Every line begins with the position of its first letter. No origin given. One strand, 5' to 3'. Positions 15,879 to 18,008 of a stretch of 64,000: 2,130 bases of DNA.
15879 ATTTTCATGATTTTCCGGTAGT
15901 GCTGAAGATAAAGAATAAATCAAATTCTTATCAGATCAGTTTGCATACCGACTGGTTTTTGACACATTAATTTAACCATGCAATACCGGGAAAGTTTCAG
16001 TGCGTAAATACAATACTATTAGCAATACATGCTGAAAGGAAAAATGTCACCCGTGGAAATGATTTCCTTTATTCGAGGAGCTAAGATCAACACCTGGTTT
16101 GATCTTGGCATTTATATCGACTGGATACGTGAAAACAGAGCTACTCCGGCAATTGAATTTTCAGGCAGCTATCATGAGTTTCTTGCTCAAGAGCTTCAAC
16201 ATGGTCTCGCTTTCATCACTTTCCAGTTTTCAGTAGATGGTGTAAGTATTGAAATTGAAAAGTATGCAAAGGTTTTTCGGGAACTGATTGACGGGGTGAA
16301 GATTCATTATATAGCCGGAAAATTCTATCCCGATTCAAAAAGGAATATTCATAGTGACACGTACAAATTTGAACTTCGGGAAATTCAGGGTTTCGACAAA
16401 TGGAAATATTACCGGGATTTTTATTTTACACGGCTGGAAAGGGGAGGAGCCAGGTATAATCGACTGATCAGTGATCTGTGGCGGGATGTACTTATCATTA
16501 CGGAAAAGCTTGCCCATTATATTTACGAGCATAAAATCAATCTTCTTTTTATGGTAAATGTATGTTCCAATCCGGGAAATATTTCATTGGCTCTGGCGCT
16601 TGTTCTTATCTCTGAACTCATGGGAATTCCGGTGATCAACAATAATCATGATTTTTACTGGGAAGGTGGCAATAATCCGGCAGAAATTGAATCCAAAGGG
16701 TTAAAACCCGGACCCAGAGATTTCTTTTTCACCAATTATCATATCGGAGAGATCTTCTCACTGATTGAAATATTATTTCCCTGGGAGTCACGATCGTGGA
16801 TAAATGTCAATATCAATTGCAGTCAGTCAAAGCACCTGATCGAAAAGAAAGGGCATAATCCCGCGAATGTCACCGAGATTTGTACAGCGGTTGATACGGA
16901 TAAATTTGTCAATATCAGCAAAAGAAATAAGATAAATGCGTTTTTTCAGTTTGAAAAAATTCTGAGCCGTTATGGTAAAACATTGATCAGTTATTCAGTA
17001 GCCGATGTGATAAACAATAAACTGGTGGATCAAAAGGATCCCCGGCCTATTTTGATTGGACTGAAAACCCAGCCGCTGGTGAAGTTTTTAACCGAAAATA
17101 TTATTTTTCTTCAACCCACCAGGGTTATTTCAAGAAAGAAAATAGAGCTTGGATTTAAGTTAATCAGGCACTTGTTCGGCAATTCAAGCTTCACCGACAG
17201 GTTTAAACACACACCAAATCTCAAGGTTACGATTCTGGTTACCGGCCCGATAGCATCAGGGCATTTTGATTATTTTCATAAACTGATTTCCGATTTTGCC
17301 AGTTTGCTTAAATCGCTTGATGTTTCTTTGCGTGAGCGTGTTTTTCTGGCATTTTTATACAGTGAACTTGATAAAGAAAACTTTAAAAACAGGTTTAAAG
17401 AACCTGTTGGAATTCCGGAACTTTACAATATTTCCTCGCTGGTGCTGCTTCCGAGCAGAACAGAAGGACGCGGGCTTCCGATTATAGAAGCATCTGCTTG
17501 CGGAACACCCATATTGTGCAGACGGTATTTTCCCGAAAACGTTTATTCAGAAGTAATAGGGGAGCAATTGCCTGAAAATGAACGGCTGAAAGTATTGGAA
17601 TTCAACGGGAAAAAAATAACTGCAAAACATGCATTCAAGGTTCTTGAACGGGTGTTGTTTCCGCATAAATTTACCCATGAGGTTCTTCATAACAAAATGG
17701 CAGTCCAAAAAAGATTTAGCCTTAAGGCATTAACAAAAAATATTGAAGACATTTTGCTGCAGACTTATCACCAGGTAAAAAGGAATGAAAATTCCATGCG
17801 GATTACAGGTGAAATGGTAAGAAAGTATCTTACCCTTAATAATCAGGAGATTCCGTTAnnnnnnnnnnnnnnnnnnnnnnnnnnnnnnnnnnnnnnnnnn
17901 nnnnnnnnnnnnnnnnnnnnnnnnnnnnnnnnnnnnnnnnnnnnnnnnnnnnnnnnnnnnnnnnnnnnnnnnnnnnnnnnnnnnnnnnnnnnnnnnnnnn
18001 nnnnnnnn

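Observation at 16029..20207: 1392-aa glycosyltransferase-phosphodiester glycosidase fusion: a possible make-and-cleave enzyme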

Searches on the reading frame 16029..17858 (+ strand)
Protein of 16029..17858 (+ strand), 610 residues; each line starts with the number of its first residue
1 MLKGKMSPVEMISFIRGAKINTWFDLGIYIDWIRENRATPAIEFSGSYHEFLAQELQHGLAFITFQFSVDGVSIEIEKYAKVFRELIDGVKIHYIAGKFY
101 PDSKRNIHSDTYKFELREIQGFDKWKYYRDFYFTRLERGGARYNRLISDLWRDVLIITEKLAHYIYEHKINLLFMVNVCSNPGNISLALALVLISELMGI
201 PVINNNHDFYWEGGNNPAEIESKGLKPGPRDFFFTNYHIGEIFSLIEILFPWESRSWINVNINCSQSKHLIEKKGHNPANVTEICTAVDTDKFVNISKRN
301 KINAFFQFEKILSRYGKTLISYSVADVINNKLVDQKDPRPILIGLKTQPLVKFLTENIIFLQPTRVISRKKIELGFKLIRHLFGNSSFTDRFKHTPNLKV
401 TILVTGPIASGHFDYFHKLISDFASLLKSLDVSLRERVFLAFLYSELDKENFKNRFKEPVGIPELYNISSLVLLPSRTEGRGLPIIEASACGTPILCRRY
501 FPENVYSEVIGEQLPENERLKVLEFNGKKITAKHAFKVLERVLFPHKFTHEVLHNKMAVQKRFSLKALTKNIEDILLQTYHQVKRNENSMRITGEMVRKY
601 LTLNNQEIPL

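Call 27: search_protein_families(library=pfam, proteins=[window:16029-17858:+], max_evalue=10)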
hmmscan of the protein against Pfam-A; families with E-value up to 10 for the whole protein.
window:16029-17858:+ (610 aa): 3 families
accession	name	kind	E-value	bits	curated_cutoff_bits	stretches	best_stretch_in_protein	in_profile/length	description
PF00534.26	Glycos_transf_1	-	1.3e-08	35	26.4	1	459-500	83-124/172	Glycosyl transferases group 1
PF13692.12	Glyco_trans_1_4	-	1.9e-06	28.6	27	1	456-503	63-113/142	Glycosyl transferases group 1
PF20706.3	GT4-conflict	-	0.00022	20.8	26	1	465-498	278-311/385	Family 4 Glycosyltransferase in conflict systems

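Call 40: predict_structure(alignment_id=A3)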
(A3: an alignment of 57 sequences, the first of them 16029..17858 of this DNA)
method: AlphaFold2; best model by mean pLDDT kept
length: 610 residues; sequences in the alignment: 57
mean_pLDDT: 87.4   pTM: 0.84
mean pLDDT of the five models: 87.4, 86.7, 84.1, 83.1, 77.6
residues with pLDDT >= 90: 298; 70-90: 277; 50-70: 32; < 50: 3
segments of 3 or more residues with pLDDT < 50: 608-610
pLDDT, mean of each block of 10 residues (from residue 1): 79 92 87 80 88 85 91 89 92 96 86 96 90 86 92 96 97 90 86 91 86 83 87 80 62 77 85 86 88 84 90 91 93 87 95 86 82 91 91 90 89 90 95 93 87 88 90 73 87 88 78 89 83 92 92 94 93 94 85 86 65
secondary structure, 60 per line:
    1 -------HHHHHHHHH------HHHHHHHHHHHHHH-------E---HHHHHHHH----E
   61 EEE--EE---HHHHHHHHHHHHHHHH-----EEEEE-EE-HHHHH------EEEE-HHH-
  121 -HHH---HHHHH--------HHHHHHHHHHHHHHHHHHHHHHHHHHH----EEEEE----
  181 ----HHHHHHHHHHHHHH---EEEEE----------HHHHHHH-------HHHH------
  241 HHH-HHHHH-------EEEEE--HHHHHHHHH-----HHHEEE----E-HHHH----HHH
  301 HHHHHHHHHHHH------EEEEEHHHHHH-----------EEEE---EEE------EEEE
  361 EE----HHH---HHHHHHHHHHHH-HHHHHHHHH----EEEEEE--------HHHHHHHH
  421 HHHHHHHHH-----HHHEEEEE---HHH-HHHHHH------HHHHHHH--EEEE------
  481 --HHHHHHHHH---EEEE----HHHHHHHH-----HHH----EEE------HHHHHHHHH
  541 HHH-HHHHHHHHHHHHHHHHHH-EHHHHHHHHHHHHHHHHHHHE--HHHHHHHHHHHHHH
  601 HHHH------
elements in order: H8-16 H23-36 H48-55 E60-63 H71-86 E92-96 H101-105 E112-115 H128-132 H141-167 E172-176 H185-198 E202-206 H217-223 H231-234 H245-249 E257-261 H264-272 E281-283 H290-293 H298-312 E319-323 H324-329 E341-344 E348-350 E357-362 H373-384 H386-394 E399-404 H413-429 E438-442 H450-455 H462-468 E471-474 H483-491 E495-498 H503-510 E523-525 H532-543 H545-562 H565-583 H587-604

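Call 44: fold_search(model_id=the predicted structure, library=pdb)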
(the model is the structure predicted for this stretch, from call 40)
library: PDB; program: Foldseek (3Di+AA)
matches with E <= 10: 1487; with E <= 0.001: 458
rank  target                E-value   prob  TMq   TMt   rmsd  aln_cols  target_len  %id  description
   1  6tvp_A                8.6e-14  1.00  0.43  0.63   7.8       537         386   13  Structure of Mycobacterium smegmatis alpha-maltose-1-phosphate synthase GlgM (released 2020-04-22)
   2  3c4q_A                1.2e-13  1.00  0.48  0.70   6.1       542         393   11  Structure of the retaining glycosyltransferase MshA : The first step in mycothiol biosynthesis. Organism : Corynebacte (released 2008-04-01)
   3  4xsu_A                1.9e-13  1.00  0.46  0.71   6.5       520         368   11  Crystal structure of Anabaena Alr3699/HepE in complex with UDP and glucose (released 2016-01-13)
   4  8uag                  2.1e-13  1.00  0.51  0.65   6.7       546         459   12  Sucrose-phosphate synthase-like protein from Leishmania major (released 2024-12-18)
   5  4xso_A                2.9e-13  1.00  0.45  0.71   7.3       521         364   12  Crystal structure of apo-form Alr3699/HepE from Anabaena sp. strain PCC 7120 (released 2016-01-13)
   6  8vrf_B                3.0e-13  1.00  0.50  0.64   6.9       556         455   13  Sucrose-phosphate synthase-like protein from Leishmania major (released 2025-08-13)
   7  4xsp_A                3.4e-13  1.00  0.46  0.72   6.0       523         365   12  Crystal structure of Anabaena Alr3699/HepE in complex with UDP (released 2016-01-13)
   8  3mbo_C                4.2e-13  1.00  0.45  0.69   7.4       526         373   14  Crystal Structure of the Glycosyltransferase BaBshA bound with UDP and L-malate (released 2010-09-29)
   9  3c48_B                4.2e-13  1.00  0.31  0.44  12.1       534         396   12  Structure of the retaining glycosyltransferase MshA: The first step in mycothiol biosynthesis. Organism: Corynebacteri (released 2008-03-25)
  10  4xsu_B                4.4e-13  1.00  0.45  0.70   7.3       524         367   12  Crystal structure of Anabaena Alr3699/HepE in complex with UDP and glucose (released 2016-01-13)
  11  3c4q_B                4.4e-13  1.00  0.47  0.69   6.2       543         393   11  Structure of the retaining glycosyltransferase MshA : The first step in mycothiol biosynthesis. Organism : Corynebacte (released 2008-04-01)
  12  3mbo_F                5.2e-13  1.00  0.46  0.71   6.8       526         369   13  Crystal Structure of the Glycosyltransferase BaBshA bound with UDP and L-malate (released 2010-09-29)
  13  6n1x                  6.4e-13  1.00  0.44  0.67   7.7       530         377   14  BshA from Staphylococcus aureus complexed with UDP and N-acetylglucosamine (released 2019-08-21)
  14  7mi0                  7.1e-13  1.00  0.48  0.73   6.0       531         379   13  Crystal Structure of Glycosyltransferase from Rickettsia africae ESF-5 (released 2021-04-28)
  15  3mbo_E                7.9e-13  1.00  0.45  0.69   7.2       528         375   14  Crystal Structure of the Glycosyltransferase BaBshA bound with UDP and L-malate (released 2010-09-29)
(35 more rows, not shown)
